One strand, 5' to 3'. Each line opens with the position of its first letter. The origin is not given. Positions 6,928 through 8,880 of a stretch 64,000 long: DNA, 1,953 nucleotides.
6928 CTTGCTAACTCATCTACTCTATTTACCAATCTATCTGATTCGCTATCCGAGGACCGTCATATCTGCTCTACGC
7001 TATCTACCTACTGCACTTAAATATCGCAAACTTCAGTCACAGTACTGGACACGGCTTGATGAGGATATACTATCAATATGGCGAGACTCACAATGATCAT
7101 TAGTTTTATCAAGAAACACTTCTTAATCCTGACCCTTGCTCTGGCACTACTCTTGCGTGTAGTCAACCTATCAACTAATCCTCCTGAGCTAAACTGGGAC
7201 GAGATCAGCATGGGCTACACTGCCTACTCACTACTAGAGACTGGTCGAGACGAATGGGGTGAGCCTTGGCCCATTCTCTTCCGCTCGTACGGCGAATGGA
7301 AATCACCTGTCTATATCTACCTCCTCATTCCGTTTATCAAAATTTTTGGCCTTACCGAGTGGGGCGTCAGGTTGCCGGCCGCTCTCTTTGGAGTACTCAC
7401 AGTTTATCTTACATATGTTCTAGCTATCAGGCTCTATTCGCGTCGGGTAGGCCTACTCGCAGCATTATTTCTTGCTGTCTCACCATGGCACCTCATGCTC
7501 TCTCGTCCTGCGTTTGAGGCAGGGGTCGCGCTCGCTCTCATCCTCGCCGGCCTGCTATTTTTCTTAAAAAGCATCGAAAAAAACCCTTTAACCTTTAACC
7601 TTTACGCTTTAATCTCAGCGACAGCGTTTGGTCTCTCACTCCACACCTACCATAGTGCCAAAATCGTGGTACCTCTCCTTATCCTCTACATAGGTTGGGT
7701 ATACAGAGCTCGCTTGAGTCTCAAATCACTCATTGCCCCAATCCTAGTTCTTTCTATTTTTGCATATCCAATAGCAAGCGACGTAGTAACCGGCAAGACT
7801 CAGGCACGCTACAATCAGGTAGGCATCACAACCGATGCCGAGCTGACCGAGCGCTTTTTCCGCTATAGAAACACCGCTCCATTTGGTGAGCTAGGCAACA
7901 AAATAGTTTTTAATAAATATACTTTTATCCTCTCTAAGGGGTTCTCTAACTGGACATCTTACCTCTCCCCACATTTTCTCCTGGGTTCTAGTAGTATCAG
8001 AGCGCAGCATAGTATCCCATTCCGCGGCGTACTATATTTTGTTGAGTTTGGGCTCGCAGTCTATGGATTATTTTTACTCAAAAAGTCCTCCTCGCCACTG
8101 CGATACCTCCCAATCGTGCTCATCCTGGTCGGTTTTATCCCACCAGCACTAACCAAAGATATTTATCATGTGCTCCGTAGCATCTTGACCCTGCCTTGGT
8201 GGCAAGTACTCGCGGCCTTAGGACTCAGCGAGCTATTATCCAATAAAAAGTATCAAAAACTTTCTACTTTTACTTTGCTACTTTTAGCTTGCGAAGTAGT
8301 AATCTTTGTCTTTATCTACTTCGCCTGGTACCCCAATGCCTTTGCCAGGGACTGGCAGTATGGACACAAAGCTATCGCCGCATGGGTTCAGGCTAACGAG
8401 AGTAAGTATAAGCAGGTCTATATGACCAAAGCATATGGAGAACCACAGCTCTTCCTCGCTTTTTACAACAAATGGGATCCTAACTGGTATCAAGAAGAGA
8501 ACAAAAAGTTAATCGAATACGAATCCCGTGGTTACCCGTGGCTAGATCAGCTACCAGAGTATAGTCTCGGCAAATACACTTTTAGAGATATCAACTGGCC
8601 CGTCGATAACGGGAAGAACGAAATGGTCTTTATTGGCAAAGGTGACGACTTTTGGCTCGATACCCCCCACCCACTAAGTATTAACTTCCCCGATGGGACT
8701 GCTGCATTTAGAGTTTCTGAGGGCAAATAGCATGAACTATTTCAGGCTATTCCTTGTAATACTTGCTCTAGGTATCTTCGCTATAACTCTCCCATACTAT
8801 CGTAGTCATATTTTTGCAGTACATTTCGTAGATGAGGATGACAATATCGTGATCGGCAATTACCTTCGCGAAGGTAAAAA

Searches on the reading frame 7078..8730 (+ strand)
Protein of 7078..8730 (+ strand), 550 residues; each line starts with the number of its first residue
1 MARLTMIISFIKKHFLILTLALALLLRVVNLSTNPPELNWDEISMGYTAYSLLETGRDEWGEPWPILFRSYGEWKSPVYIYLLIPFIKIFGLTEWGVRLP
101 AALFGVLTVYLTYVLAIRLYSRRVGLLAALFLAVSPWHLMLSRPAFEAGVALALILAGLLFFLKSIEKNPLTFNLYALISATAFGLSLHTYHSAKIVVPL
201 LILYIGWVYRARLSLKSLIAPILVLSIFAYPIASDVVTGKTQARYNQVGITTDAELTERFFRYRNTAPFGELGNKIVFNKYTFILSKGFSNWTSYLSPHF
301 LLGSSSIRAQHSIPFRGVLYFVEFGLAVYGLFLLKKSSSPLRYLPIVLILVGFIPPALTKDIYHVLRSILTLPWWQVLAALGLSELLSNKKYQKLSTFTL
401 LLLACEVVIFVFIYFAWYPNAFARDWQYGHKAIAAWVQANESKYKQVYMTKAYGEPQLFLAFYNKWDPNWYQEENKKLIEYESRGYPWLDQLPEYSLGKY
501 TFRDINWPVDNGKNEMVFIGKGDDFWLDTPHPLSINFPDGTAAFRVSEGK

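Call 17: search_protein_families(library=pfam, proteins=[window:7078-8730:+], max_evalue=0.001)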
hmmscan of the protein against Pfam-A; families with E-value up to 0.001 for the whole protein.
window:7078-8730:+ (550 aa): 2 families
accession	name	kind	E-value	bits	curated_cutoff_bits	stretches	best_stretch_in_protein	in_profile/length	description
PF13231.12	PMT_2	-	9.1e-14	52.4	26.1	1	75-225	2-148/160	Dolichyl-phosphate-mannose-protein mannosyltransferase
PF02366.24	PMT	-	2.3e-10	40.9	22.7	1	20-209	4-196/245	Dolichyl-phosphate-mannose-protein mannosyltransferase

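Call 57: search_protein_families(library=ncbifam, proteins=[window:7078-8730:+], max_evalue=0.001)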
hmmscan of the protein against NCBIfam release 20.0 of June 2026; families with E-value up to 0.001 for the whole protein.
window:7078-8730:+ (550 aa): 2 families
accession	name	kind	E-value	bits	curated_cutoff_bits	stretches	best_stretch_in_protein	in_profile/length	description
TIGR03663.1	TIGR03663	subfamily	1.3e-10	40.9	126.25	1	15-197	3-169/435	flippase activity-associated protein Agl23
TIGR04154.1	archaeo_STT3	subfamily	0.00033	19.1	450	1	101-140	102-141/831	oligosaccharyl transferase, archaeosortase A system-associated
